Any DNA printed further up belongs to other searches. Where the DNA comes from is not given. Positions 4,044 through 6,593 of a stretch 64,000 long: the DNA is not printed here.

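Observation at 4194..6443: Ketopantoate-reductase-like NAD(P)-binding domain fused to a radical-enzyme catalytic subunit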

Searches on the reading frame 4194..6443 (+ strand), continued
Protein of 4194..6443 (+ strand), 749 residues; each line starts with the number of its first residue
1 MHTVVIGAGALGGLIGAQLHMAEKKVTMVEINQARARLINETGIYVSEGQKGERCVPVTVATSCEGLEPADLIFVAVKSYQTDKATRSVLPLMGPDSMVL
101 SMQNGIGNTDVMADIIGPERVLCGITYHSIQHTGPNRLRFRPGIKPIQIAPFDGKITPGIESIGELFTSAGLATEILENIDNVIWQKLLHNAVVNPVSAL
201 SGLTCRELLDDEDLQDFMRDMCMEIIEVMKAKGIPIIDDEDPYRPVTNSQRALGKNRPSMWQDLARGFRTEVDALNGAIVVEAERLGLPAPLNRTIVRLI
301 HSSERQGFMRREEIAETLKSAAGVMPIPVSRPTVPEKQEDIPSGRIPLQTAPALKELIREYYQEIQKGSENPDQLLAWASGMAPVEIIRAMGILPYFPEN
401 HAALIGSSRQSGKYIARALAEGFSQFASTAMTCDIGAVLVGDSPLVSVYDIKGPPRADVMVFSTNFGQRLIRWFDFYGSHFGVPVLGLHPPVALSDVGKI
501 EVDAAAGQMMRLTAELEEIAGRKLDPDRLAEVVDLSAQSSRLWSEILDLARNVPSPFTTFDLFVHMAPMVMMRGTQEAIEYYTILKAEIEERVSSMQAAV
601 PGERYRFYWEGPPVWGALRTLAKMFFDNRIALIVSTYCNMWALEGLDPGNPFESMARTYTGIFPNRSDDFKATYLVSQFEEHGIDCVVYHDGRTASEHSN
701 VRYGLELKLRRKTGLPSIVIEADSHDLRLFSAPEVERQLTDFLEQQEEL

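Call 51: find_encoding_contigs(protein=P0371, flank=8000, max_places=2)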
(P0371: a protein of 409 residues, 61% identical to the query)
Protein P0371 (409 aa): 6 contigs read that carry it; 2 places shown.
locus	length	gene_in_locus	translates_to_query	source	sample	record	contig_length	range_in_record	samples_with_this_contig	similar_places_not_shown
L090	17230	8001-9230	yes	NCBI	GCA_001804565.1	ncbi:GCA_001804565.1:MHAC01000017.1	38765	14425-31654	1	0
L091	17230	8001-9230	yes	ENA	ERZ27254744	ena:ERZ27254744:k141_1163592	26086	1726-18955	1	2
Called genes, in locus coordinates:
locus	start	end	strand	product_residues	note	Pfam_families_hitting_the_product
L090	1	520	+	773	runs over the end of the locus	PF01315:Ald_Xan_dh_C, PF02738:MoCoBD_1, PF20256:MoCoBD_2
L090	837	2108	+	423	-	PF00108:Thiolase_N, PF02803:Thiolase_C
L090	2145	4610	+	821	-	PF02737:3HCDH_N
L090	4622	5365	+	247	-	PF00106:adh_short, PF08659:KR, PF13561:adh_short_C2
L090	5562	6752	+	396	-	PF00108:Thiolase_N, PF02803:Thiolase_C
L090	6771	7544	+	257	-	PF00378:ECH_1, PF16113:ECH_2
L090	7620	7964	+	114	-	PF05635:23S_rRNA_IVP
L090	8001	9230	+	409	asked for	PF06050:HGD-D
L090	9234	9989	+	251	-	PF01869:BcrAD_BadFG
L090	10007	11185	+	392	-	PF06050:HGD-D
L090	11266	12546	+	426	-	PF06050:HGD-D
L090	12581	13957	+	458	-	PF01869:BcrAD_BadFG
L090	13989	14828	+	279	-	PF01869:BcrAD_BadFG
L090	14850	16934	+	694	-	PF02629:CoA_binding, PF13380:CoA_binding_2, PF13607:Succ_CoA_lig, PF19045:Ligase_CoA_2, PF13549:ATP-grasp_5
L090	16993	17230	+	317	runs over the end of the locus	PF02558:ApbA, PF03446:NAD_binding_2 (weak), PF03807:F420_oxidored, PF08546:ApbA_C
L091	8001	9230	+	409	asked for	PF06050:HGD-D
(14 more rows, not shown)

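Call 52: search_protein_families(library=ncbifam, proteins=[L087:7237-8016:+, L087:6140-7231:+, L087:4023-4991:+, L087:5044-6111:+, L087:13902-15080:+, L087:11418-13880:+, L002:9222-9983:+, L087:10066-11334:+], max_evalue=1e-30)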
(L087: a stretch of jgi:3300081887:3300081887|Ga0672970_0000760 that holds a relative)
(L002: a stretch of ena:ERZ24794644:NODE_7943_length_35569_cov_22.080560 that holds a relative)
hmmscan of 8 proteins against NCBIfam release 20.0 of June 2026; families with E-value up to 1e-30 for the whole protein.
L087:7237-8016:+ (259 aa): 10 families
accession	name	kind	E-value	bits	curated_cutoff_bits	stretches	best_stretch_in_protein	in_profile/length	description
TIGR03189.1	dienoyl_CoA_hyt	equivalog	2.7e-63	213.6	292.5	1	15-258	10-250/251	cyclohexa-1,5-dienecarbonyl-CoA hydratase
NF005803.0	PRK07658.1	equivalog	2.8e-39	135.1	313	1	11-257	7-255/257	enoyl-CoA hydratase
NF004517.0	PRK05862.1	equivalog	2.1e-35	122.5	396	1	14-258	12-256/257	enoyl-CoA hydratase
NF051848.1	EnCoAHydtEchA19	equivalog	1.6e-34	119.6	400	1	25-258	20-257/258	enoyl-CoA hydratase EchA19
NF006007.0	PRK08138.1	subfamily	9.5e-34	116.9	355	1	14-257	16-259/261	enoyl-CoA hydratase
NF006566.0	PRK09076.1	subfamily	1.9e-33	116.2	286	1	10-258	9-259/260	enoyl-CoA hydratase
NF004475.0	PRK05809.1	subfamily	4.7e-33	114.8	394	1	12-258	10-259/260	short-chain-enoyl-CoA hydratase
NF006008.0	PRK08139.1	equivalog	2.8e-32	112.3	313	1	13-258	18-265/266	enoyl-CoA hydratase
NF005802.0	PRK07657.1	equivalog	1.5e-31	109.9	363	1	12-257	10-258/260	enoyl-CoA hydratase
NF007239.0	PRK09674.1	equivalog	5.6e-31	107.9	371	1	18-257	16-255/257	2,3-dehydroadipyl-CoA hydratase PaaF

L087:6140-7231:+ (363 aa): 3 families
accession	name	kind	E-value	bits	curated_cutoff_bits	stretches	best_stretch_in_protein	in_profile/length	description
TIGR03200.1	dearomat_oah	equivalog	1.3e-176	587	464.45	1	5-353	4-357/360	6-oxocyclohex-1-ene-1-carbonyl-CoA hydratase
TIGR03210.1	badI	equivalog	6.3e-34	117.4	467.6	1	36-214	13-187/256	2-ketocyclohexanecarboxyl-CoA hydrolase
NF005637.0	PRK07396.1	equivalog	4.2e-32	111.6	380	1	36-215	24-201/273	1,4-dihydroxy-2-naphthoyl-CoA synthase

L087:4023-4991:+ (322 aa): 4 families
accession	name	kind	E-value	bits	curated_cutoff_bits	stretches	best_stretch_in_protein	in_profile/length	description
TIGR00745.1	apbA_panE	subfamily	5.3e-48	163.8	141.35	1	7-309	1-301/305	2-dehydropantoate 2-reductase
NF005088.0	PRK06522.1-2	subfamily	1.9e-41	142.2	371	1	8-308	3-300/308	2-dehydropantoate 2-reductase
NF005091.0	PRK06522.2-2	equivalog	1.1e-34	120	252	1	7-310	3-297/302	2-dehydropantoate 2-reductase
NF005092.1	PRK06522.2-3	equivalog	1.6e-31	109.6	500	1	8-308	3-293/296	2-dehydropantoate 2-reductase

L087:5044-6111:+ (355 aa): 7 families
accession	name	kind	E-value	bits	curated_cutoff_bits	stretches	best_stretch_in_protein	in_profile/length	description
TIGR03201.1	dearomat_had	equivalog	1.3e-135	452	338.65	1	10-352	2-349/349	6-hydroxycyclohex-1-ene-1-carbonyl-CoA dehydrogenase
NF041097.1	keto_inos_dh_IolM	equivalog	2.6e-40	138.3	450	1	19-341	40-379/389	scyllo-inosose 3-dehydrogenase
TIGR03451.1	mycoS_dep_FDH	equivalog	7.8e-33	113.7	512.9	0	16-108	11-105/358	S-(hydroxymethyl)mycothiol dehydrogenase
NF003808.0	PRK05396.1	equivalog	5.3e-32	111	380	1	19-337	13-326/341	L-threonine 3-dehydrogenase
TIGR00692.1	tdh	equivalog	1.1e-31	110.1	458.35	1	20-337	12-326/340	L-threonine 3-dehydrogenase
NF006940.0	PRK09422.1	equivalog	7.3e-31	107.4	344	0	31-349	24-332/338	alcohol dehydrogenase AdhP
NF010344.0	PRK13771.1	subfamily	9.2e-31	107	349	0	16-218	10-211/334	putative alcohol dehydrogenase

L087:13902-15080:+ (392 aa): 11 families
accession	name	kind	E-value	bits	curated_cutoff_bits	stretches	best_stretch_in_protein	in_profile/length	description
NF045552.1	GlutCoADH_Des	equivalog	1.2e-81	274.9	470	1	18-384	5-378/387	glutaryl-CoA dehydrogenase Acd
NF042972.1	AcrlCoAredClosAcrC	equivalog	3.4e-80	269.5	640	1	16-385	3-376/378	acryloyl-CoA reductase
NF058590.1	AcCoDHFadEBacil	equivalog_domain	1.2e-73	248.6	600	1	9-322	12-328/586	acyl-CoA dehydrogenase FadE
NF052270.1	Staph_DH_FadE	equivalog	1.1e-67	228.5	600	1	10-391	13-399/400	acyl-CoA dehydrogenase FadE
NF053553.1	prodigi_MBC_PigA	equivalog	5.5e-54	183.7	500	1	21-377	8-371/381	prodigiosin MBC biosynthesis dehydrogenase PigA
NF045652.1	ProlPCPDhRedW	equivalog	1.6e-51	175.3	650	1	30-353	12-342/376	L-prolyl-[peptidyl-carrier protein] dehydrogenase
NF042439.1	SulpropCoADesulf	equivalog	2.5e-47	161.4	600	1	29-366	4-351/379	3-sulfinopropanoyl-CoA desulfinase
NF043006.1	CyhCrbnylCoADH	equivalog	2.8e-42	145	650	1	19-389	5-379/380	cyclohexane-1-carbonyl-CoA dehydrogenase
NF002885.1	PRK03354.1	equivalog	1.6e-41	142.6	540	1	17-385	4-373/378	crotonobetainyl-CoA dehydrogenase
NF008997.0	PRK12341.1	equivalog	1.9e-41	142.4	537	1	17-386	4-377/382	acyl-CoA dehydrogenase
TIGR03207.1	cyc_hxne_CoA_dh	equivalog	2.1e-41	141.9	575.35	1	27-364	10-350/372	cyclohexanecarboxyl-CoA dehydrogenase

L087:11418-13880:+ (820 aa): 0 families

L002:9222-9983:+ (253 aa): 25 families
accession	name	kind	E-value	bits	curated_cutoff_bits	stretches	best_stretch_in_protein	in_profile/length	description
NF004517.0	PRK05862.1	equivalog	4.8e-47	160.6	396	1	4-253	6-257/257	enoyl-CoA hydratase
TIGR03189.1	dienoyl_CoA_hyt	equivalog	4e-44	150.8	292.5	1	16-253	15-251/251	cyclohexa-1,5-dienecarbonyl-CoA hydratase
NF005803.0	PRK07658.1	equivalog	6e-44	150.4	313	1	1-253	1-257/257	enoyl-CoA hydratase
NF051848.1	EnCoAHydtEchA19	equivalog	2.2e-43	148.7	400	1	6-253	4-258/258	enoyl-CoA hydratase EchA19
NF007239.0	PRK09674.1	equivalog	2.4e-42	145.2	371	1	7-252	9-256/257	2,3-dehydroadipyl-CoA hydratase PaaF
NF006008.0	PRK08139.1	equivalog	3e-40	138.4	313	1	5-252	14-265/266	enoyl-CoA hydratase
NF006007.0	PRK08138.1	subfamily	5.5e-39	134.1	355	1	9-252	15-260/261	enoyl-CoA hydratase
NF005073.0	PRK06495.1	subfamily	7.3e-38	130.3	296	1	2-253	4-257/257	enoyl-CoA hydratase/isomerase family protein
NF006566.0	PRK09076.1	subfamily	8.3e-38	130.5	286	1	2-253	5-260/260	enoyl-CoA hydratase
NF042430.2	EnCoAhydt_DpgD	equivalog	2.9e-37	128.5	400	1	6-252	1-257/258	enoyl-CoA-hydratase DpgD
NF006699.0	PRK09245.1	subfamily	1.2e-36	126.3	354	1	3-252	4-265/266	crotonase/enoyl-CoA hydratase family protein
TIGR02280.1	PaaB1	equivalog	2e-36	125.8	345.15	1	7-251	4-254/256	2-(1,2-epoxy-1,2-dihydrophenyl)acetyl-CoA isomerase PaaG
NF004796.0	PRK06144.1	subfamily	6.8e-36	124.1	272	1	3-252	9-261/262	enoyl-CoA hydratase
NF004475.0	PRK05809.1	subfamily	1.4e-35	123.1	394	1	4-253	6-260/260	short-chain-enoyl-CoA hydratase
NF004781.0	PRK06127.1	subfamily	3.2e-35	122.1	291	1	4-252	13-268/269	enoyl-CoA hydratase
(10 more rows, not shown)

L087:10066-11334:+ (422 aa): 30 families (the best 25 are shown)
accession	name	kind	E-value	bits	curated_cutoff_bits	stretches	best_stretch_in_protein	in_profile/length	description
TIGR01930.1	AcCoA-C-Actrans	subfamily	4.1e-91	305.8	240.55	1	10-420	1-385/385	acetyl-CoA C-acyltransferase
NF006552.0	PRK09051.1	subfamily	1e-80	271.9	565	1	5-420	3-393/395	beta-ketothiolase BktB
NF004853.0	PRK06205.1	subfamily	3.5e-76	256.8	551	1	6-420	2-401/404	acetyl-CoA C-acetyltransferase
NF005805.0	PRK07661.1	equivalog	5.4e-75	252.7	633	1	6-421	2-390/391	acetyl-CoA C-acetyltransferase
NF042999.1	bketothiol_BktB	equivalog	7.4e-72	242.8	725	1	5-420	2-392/394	beta-ketothiolase BktB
NF006086.0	PRK08235.1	equivalog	5.5e-71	239.7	526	1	7-421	3-392/393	acetyl-CoA C-acetyltransferase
NF006510.0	PRK08947.1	equivalog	4.7e-66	223.3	519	1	6-420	2-385/387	acetyl-CoA C-acyltransferase FadA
NF006551.0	PRK09050.1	subfamily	5.6e-66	223.3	605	1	6-421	2-400/401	3-oxoadipyl-CoA thiolase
NF006553.0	PRK09052.1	equivalog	1.7e-64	218.3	567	1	1-421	1-398/399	acetyl-CoA C-acyltransferase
NF004206.0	PRK05656.1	subfamily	2e-64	218.1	688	1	6-420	2-391/392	acetyl-CoA C-acetyltransferase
TIGR02430.1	pcaF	equivalog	4.2e-64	217.1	597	1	6-421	1-399/400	3-oxoadipyl-CoA thiolase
NF006030.0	PRK08170.1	equivalog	1.8e-62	211.5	593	1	163-421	171-432/434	acetyl-CoA C-acetyltransferase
TIGR02445.1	fadA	equivalog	5.7e-62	209.9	591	1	7-420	1-383/385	acetyl-CoA C-acyltransferase FadA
NF005890.0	PRK07851.1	equivalog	9.8e-62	209.2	580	1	6-420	2-403/406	acetyl-CoA C-acetyltransferase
NF005494.0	PRK07108.1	equivalog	5.1e-61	206.7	615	1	7-422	3-392/392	acetyl-CoA C-acyltransferase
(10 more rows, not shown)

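Call 63: find_encoding_contigs(protein=P0161, flank=8000, max_places=3)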
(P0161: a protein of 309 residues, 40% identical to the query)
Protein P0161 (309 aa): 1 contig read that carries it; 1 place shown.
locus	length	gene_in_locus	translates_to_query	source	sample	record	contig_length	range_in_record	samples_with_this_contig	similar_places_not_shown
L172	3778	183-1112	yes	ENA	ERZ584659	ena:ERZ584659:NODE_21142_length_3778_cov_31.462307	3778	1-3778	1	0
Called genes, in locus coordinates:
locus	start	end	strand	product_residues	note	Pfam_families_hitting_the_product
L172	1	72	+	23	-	?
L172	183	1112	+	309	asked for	PF01210:NAD_Gly3P_dh_N (weak), PF02558:ApbA, PF03721:UDPG_MGDP_dh_N (weak), PF08546:ApbA_C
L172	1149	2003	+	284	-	PF02548:Pantoate_transf, PF13714:PEP_mutase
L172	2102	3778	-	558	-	?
